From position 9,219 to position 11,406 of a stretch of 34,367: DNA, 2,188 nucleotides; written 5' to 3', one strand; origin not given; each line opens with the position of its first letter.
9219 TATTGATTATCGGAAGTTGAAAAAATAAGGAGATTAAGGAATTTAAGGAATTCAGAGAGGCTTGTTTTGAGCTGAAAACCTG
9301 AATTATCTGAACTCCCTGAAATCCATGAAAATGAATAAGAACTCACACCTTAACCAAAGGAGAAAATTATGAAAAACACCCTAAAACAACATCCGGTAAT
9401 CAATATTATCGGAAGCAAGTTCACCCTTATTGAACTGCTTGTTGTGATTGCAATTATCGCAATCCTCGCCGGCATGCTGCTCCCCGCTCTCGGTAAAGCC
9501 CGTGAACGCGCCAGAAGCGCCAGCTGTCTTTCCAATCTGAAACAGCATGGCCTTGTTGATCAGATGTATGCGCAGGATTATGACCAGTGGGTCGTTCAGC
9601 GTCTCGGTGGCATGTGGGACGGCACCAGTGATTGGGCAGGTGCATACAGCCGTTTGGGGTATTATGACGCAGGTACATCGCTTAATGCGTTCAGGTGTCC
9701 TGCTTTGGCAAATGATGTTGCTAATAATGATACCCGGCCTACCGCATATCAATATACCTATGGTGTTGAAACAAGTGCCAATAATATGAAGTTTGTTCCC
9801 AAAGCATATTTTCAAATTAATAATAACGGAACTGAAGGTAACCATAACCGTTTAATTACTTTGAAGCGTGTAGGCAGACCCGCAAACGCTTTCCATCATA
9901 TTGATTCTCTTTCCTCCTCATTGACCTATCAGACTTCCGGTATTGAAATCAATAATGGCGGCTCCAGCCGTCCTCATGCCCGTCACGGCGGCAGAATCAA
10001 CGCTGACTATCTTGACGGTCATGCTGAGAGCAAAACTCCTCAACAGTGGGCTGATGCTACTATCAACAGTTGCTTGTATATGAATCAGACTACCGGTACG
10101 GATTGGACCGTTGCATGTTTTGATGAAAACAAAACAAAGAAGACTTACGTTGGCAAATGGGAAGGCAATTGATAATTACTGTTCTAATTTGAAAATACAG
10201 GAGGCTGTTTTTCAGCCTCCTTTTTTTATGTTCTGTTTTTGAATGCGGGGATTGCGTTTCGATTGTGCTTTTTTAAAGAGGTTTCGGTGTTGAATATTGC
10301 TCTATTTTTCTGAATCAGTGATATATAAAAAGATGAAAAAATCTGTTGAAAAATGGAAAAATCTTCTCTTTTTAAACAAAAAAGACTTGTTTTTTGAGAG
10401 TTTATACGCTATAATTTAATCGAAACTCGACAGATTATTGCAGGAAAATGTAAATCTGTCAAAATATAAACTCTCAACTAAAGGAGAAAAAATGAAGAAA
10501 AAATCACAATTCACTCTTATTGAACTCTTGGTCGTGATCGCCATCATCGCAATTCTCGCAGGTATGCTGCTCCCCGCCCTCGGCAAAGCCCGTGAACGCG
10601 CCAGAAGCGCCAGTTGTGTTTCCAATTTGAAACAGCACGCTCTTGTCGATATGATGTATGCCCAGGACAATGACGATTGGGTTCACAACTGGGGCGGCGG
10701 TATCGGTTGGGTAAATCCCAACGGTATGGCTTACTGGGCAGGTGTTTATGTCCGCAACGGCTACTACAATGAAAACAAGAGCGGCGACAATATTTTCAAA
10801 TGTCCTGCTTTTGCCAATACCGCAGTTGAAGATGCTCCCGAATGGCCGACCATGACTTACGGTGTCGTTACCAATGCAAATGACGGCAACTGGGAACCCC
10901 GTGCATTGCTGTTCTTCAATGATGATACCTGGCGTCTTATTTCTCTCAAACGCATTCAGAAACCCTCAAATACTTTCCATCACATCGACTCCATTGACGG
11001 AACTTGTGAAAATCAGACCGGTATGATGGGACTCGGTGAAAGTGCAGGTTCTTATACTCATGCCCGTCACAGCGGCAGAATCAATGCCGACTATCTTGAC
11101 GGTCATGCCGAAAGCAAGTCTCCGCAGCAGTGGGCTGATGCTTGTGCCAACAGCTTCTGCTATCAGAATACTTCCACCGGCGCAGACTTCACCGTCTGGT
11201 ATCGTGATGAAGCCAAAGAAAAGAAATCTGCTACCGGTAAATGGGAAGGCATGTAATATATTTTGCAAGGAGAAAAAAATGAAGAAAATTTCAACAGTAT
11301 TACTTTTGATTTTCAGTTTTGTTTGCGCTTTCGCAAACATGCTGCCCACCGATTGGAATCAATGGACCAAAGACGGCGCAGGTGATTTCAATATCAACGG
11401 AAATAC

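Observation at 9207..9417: Inverted pair of lox/hix-like 30-bp palindromic sites brackets the RBS and start codon of DUF1559 gene 1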

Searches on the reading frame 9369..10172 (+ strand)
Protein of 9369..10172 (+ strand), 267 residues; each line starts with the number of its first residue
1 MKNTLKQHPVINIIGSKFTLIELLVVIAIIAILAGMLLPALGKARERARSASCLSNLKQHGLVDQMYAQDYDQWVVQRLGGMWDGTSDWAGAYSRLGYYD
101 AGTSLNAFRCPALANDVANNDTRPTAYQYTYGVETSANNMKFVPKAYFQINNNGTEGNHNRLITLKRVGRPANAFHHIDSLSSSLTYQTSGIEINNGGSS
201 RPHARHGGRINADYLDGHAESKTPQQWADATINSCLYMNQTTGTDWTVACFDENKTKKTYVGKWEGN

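Call 13: search_protein_families(library=pfam, proteins=[window:9369-10172:+])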
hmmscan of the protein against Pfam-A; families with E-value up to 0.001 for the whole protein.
window:9369-10172:+ (267 aa): 2 families
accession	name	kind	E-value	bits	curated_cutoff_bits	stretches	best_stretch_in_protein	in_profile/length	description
PF07596.16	SBP_bac_10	-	8e-05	23.2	23.3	0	43-73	2-32/268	Protein of unknown function (DUF1559)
PF07963.17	N_methyl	-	0.00021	21.2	21.2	1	18-38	7-27/27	Prokaryotic N-terminal methylation motif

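Call 36: find_homologous_proteins(query=window:9369-10172:+, max_evalue=1e-20)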
Query window:9369-10172:+ (267 aa): 110 proteins with E <= 1e-20 among 8000 candidates.
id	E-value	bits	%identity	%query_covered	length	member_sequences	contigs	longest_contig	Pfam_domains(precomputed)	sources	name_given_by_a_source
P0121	3.3e-181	618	100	100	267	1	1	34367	-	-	-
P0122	4.3e-75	270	57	94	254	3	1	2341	PF07963.18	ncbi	-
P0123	3.3e-39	153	42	90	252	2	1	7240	PF07596.17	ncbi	-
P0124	1.5e-37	147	41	88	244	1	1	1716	PF07963.18,PF07596.17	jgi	-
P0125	2.9e-37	146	44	79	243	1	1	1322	PF07963.18,PF07596.17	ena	-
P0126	7.7e-30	122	40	84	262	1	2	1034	PF07963.18,PF07596.17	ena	-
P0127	2.4e-29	120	43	77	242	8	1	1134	PF07596.17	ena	-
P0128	5.0e-29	119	39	86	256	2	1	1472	-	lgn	-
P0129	9.2e-29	119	37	96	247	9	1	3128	PF07596.17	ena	-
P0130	1.3e-28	118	38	82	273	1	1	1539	-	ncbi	-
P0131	1.8e-28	118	37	93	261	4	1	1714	-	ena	-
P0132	5.3e-28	116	39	85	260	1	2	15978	PF07596.17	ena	-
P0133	6.9e-28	116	39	85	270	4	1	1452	-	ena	-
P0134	8.7e-28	115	36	97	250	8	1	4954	-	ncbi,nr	ncbi:MAG: type II secretion system protein [Lentisphaeria bacterium]|nr:type II secretion system pro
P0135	2.5e-27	114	37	90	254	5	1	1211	PF07963.18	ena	-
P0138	3.8e-27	113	39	80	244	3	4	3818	PF07596.17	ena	-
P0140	1.5e-26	111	36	85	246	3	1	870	PF07596.17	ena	-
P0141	1.6e-26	111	40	78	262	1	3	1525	PF07596.17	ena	-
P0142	2.2e-26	111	37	91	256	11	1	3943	PF07963.18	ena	-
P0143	2.3e-26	111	35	88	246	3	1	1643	PF07596.17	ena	-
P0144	3.0e-26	110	39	85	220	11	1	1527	-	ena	-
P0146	4.2e-26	110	41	80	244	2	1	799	PF07963.18,PF07596.17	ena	-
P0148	7.8e-26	109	36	85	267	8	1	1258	PF07596.17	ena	-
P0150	1.3e-25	108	36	85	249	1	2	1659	PF07596.17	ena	-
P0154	2.4e-25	107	35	83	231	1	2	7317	PF07596.17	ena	-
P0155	2.7e-25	107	34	86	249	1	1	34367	PF07963.18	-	-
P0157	7.4e-25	106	36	78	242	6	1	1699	PF07596.17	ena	-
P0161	1.5e-24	105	37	80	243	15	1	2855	PF07596.17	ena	-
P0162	1.6e-24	105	70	30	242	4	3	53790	PF07596.17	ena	-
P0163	2.0e-24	104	55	42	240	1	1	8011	PF07596.17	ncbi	-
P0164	2.0e-24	104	38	78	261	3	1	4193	PF07596.17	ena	-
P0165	2.1e-24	104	37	91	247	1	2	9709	PF07963.18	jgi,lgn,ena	-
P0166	2.1e-24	104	37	88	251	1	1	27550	PF07963.18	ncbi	-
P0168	2.6e-24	104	36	80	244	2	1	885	PF07596.17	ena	-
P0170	5.0e-24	103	39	76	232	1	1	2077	PF07596.17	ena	-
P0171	7.2e-24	103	39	83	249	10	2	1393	-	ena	-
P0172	7.2e-24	103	38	78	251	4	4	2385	PF07963.18,PF07596.17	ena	-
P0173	8.0e-24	102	34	85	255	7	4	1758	PF07596.17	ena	-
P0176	1.3e-23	102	38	80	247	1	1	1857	PF07596.17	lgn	-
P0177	1.5e-23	101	37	81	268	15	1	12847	PF07963.18,PF07596.17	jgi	jgi:prepilin-type N-terminal cleavage/methylation domain-containing protein/prepilin-type processing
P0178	2.7e-23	101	43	57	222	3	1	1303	PF07596.17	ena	-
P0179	2.9e-23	101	57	42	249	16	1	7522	PF07596.17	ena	-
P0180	4.1e-23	100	37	77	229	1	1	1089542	PF07963.18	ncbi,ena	-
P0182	4.3e-23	100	36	92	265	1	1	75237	PF07963.18,PF07596.17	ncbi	-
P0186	7.6e-23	99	36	79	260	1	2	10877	PF07963.18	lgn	-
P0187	9.8e-23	99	36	80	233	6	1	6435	PF07596.17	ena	-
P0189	1.5e-22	98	37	82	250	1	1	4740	PF07596.17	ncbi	-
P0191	1.8e-22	98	36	92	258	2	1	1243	PF07963.18,PF07596.17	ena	-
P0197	2.8e-22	97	39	80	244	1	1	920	PF07963.18,PF07596.17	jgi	jgi:prepilin-type processing-associated H-X9-DG protein/prepilin-type N-terminal cleavage/methylatio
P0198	4.3e-22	97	75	27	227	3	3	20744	PF07596.17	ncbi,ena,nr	ncbi:MAG: type II secretion system protein [Lentisphaeria bacterium]|nr:type II secretion system pro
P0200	4.4e-22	97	48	48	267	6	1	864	PF07596.17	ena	-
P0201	4.6e-22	97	48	53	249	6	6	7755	-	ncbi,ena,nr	ncbi:MAG: prepilin-type N-terminal cleavage/methylation domain-containing protein [Lentisphaeria bac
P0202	5.0e-22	96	50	46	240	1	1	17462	PF07596.17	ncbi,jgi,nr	ncbi:MAG: DUF1559 domain-containing protein [Victivallales bacterium]|jgi:prepilin-type N-terminal c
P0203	5.0e-22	96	37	86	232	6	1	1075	PF07596.17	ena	-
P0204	6.8e-22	96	36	78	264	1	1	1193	PF07596.17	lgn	-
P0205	1.0e-21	95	37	86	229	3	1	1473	PF07596.17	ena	-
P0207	1.2e-21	95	38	83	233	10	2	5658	PF07596.17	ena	-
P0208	1.2e-21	95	37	82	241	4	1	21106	PF07596.17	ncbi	-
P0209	1.3e-21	95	39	82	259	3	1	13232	PF07963.18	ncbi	-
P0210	1.4e-21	95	35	86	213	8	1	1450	PF07596.17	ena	-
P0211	1.6e-21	95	34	84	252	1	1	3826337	PF07963.18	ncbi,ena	-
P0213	2.4e-21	94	37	83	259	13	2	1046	PF07596.17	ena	-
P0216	3.5e-21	94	37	86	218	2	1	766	PF07596.17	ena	-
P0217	3.5e-21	94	34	90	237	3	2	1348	PF07596.17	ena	-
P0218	3.8e-21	94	37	85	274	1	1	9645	PF07963.18,PF07596.17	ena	-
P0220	3.9e-21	94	37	81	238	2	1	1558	PF07963.18,PF07596.17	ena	-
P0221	4.0e-21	94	34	80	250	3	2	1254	PF07963.18,PF07596.17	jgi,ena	-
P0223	4.2e-21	93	39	77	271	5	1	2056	PF07596.17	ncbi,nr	ncbi:MAG: DUF1559 domain-containing protein [Lentisphaeria bacterium]|nr:DUF1559 domain-containing p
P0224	4.2e-21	93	51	42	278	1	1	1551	PF07596.17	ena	-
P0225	5.1e-21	93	37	76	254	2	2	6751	PF07596.17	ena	-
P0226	5.2e-21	93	38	77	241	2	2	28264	PF07596.17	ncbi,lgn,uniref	ncbi:hypothetical protein SDC9_102171 [bioreactor metagenome]|uniref:DUF1559 domain-containing prote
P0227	5.8e-21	93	36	79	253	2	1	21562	PF07963.18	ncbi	-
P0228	5.8e-21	93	36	77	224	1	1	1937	PF07963.18,PF07596.17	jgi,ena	-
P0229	5.9e-21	93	34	92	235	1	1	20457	PF07963.18,PF07596.17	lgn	-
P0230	7.6e-21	93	36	81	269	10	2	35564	PF07963.18,PF07596.17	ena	-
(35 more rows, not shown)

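Call 39: find_encoding_contigs(protein=P0162, flank=3000, max_places=10)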
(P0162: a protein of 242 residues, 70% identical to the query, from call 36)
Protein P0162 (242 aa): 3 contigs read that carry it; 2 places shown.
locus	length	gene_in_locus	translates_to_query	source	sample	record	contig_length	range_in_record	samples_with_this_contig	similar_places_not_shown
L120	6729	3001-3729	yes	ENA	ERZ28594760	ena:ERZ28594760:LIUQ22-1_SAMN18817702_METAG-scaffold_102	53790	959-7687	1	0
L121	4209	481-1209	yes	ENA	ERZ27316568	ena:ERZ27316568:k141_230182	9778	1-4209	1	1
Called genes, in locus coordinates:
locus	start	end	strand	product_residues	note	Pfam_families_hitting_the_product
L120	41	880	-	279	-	PF02311:AraC_binding, PF00165:HTH_AraC (weak), PF12833:HTH_18, PF00165:HTH_AraC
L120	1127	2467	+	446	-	PF02056:Glyco_hydro_4, PF11975:Glyco_hydro_4C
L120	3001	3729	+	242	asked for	PF07596:SBP_bac_10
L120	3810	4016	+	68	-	-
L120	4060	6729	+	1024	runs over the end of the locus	PF16126:DUF4838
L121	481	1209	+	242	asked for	PF07596:SBP_bac_10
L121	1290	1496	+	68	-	-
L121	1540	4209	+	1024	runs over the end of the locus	PF16126:DUF4838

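Call 40: find_encoding_contigs(protein=P0201, flank=3000, max_places=10)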
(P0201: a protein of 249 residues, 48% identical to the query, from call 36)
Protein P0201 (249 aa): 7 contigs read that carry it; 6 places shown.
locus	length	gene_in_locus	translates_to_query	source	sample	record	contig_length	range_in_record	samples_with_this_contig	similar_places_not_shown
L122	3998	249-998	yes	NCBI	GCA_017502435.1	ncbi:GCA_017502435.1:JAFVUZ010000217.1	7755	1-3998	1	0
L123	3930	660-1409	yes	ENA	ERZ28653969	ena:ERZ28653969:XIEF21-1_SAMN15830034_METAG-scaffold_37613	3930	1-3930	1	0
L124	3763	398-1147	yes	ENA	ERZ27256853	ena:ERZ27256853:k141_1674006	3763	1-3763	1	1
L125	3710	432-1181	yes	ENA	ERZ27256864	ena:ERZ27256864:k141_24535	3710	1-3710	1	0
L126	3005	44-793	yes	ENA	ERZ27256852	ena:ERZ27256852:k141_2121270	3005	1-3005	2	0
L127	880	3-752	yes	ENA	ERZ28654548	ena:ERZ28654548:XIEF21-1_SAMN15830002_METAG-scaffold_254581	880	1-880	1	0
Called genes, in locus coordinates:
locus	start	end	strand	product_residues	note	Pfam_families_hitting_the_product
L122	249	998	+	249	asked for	-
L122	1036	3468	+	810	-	PF03648:Glyco_hydro_67N (weak), PF16126:DUF4838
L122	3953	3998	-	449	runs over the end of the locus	PF03616:Glt_symporter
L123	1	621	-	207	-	?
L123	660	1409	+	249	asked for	-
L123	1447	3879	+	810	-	PF03648:Glyco_hydro_67N (weak), PF16126:DUF4838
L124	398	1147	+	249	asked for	-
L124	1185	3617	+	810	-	PF03648:Glyco_hydro_67N (weak), PF16126:DUF4838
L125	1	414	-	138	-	?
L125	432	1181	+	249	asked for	-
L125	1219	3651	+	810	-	PF03648:Glyco_hydro_67N (weak), PF16126:DUF4838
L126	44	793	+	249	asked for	-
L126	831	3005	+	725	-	?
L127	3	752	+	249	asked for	?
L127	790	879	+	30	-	?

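Call 48: list_cluster_members(proteins=[P0201, P0162, P0179, P0213, P0144, P0171, P0207, P0129, P0131, P0133])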
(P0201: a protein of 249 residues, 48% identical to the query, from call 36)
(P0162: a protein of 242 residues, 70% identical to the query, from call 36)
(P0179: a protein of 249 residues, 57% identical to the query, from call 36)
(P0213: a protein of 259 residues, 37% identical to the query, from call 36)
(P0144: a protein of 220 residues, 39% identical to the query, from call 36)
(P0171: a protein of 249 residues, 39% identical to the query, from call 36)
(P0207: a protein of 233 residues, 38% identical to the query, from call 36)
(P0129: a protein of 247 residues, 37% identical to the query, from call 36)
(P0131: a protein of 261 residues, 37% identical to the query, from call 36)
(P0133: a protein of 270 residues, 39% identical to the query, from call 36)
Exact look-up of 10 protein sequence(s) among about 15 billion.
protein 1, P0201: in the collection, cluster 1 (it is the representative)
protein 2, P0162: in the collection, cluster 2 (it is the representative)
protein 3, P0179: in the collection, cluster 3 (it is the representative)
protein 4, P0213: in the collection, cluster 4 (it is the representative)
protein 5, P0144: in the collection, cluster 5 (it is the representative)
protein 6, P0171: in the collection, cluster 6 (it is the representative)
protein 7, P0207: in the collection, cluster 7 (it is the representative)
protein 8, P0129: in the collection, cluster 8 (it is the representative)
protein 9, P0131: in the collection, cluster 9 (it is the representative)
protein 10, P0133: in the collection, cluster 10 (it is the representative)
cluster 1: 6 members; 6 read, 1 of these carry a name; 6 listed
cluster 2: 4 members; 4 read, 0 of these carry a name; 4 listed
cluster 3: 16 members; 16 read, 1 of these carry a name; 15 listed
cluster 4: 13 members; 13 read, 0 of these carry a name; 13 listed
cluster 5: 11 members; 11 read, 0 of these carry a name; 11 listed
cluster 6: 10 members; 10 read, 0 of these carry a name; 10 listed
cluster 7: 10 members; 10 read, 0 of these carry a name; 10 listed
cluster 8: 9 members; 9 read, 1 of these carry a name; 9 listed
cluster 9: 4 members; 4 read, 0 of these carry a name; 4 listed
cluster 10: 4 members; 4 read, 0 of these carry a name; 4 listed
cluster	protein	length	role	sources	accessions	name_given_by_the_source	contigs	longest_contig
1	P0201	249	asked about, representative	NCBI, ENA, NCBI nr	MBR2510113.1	MAG: prepilin-type N-terminal cleavage/methylation domain-containing protein ... | prepilin-type N-terminal cleavage/methylation domain-containing protein [Lentisphaeria ...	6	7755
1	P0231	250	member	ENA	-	-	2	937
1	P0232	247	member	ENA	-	-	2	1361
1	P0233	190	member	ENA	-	-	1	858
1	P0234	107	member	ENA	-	-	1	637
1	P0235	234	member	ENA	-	-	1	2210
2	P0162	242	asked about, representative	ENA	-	-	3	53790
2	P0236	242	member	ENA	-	-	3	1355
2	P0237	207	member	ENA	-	-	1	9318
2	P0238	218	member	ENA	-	-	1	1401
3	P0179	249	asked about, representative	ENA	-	-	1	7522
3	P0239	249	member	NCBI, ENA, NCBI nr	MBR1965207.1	MAG: DUF1559 domain-containing protein [Lentisphaeria bacterium] | DUF1559 domain-containing protein [Lentisphaeria bacterium]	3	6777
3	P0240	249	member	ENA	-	-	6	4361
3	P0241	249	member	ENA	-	-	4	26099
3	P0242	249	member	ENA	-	-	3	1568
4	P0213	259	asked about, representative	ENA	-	-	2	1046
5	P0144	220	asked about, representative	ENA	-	-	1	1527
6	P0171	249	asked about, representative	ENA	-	-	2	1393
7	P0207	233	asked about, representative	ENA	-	-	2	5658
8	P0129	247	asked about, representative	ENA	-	-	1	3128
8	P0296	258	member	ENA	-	-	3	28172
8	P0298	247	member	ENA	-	-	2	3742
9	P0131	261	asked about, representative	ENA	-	-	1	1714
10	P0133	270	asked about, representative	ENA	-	-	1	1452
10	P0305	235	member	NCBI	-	-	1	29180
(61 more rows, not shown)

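Call 50: find_encoding_contigs(protein=P0232, flank=3000, max_places=10)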
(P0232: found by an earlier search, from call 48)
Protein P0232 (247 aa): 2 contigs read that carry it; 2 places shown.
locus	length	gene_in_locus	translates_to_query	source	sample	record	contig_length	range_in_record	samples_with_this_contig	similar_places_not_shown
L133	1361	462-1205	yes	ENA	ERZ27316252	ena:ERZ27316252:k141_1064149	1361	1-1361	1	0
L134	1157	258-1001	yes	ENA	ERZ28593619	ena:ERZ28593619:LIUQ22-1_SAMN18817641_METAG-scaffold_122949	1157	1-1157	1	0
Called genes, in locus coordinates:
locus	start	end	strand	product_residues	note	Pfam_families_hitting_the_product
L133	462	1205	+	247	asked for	-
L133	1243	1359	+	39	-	?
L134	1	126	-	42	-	?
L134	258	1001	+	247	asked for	-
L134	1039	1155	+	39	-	?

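Call 51: find_encoding_contigs(protein=P0296, flank=3000, max_places=10)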
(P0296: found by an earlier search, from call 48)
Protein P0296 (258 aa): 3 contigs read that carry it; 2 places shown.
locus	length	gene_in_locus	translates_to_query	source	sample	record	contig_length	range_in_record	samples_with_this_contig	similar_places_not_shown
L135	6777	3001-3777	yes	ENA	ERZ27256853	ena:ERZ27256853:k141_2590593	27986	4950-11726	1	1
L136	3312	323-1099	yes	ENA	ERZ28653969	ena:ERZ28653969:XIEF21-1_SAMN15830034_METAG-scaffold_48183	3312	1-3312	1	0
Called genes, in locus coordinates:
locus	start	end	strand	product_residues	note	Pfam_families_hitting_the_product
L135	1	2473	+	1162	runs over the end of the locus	PF13385:Laminin_G_3, PF19543:GH123_N (weak)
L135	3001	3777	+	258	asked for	PF07596:SBP_bac_10 (weak)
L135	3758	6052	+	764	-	PF16126:DUF4838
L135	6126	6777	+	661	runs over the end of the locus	PF16889:Hepar_II_III_N, PF07940:Hepar_II_III_C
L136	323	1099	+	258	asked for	PF07596:SBP_bac_10 (weak)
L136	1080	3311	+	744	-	?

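Call 53: find_encoding_contigs(protein=P0298, flank=4000, max_places=10)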
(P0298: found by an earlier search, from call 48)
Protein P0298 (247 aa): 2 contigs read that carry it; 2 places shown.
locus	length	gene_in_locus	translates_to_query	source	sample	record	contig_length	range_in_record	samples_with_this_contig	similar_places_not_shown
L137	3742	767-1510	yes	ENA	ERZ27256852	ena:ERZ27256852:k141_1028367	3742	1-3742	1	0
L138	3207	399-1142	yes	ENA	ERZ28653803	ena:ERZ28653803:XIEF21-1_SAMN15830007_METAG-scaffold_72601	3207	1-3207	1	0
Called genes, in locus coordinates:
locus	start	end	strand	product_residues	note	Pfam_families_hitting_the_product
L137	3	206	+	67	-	?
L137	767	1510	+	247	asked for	PF07596:SBP_bac_10 (weak)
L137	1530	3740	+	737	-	?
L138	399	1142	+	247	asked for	PF07596:SBP_bac_10 (weak)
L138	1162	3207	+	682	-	?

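Call 78: find_encoding_contigs(protein=P0305, flank=2500, max_places=5)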
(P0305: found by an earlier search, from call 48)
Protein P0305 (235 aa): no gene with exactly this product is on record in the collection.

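Call 79: find_encoding_contigs(protein=P0133, flank=2500, max_places=5)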
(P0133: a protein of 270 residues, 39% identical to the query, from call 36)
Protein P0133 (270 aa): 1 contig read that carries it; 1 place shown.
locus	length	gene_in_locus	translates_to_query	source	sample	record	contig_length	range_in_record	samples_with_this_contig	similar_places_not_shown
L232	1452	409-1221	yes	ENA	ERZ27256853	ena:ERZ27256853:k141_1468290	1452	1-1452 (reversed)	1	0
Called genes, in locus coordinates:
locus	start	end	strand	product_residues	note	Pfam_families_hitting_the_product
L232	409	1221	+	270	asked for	-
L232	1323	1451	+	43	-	?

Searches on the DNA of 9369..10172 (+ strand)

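Call 44: search_rna_families(sources=[L123, L120], threshold=gathering)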
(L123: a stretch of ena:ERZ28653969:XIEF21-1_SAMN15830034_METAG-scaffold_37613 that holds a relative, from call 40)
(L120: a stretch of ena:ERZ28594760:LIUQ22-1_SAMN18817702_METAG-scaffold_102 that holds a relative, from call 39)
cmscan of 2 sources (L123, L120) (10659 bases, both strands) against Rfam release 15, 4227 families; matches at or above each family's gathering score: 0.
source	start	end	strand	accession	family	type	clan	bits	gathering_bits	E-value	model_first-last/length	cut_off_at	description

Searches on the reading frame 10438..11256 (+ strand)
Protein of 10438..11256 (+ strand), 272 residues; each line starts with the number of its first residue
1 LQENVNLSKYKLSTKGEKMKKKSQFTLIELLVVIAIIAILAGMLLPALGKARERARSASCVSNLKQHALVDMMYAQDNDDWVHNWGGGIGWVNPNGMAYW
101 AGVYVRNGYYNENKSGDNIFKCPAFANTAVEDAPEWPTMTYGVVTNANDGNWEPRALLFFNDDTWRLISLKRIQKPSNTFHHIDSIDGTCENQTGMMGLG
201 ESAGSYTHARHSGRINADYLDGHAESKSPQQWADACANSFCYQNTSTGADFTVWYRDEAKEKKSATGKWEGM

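Call 13: search_protein_families(library=pfam, proteins=[window:10438-11256:+])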
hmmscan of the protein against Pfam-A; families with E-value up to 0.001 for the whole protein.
window:10438-11256:+ (272 aa): 1 family
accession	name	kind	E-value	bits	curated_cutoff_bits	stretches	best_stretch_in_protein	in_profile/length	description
PF07963.17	N_methyl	-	2.8e-07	30.3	21.2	1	25-45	7-27/27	Prokaryotic N-terminal methylation motif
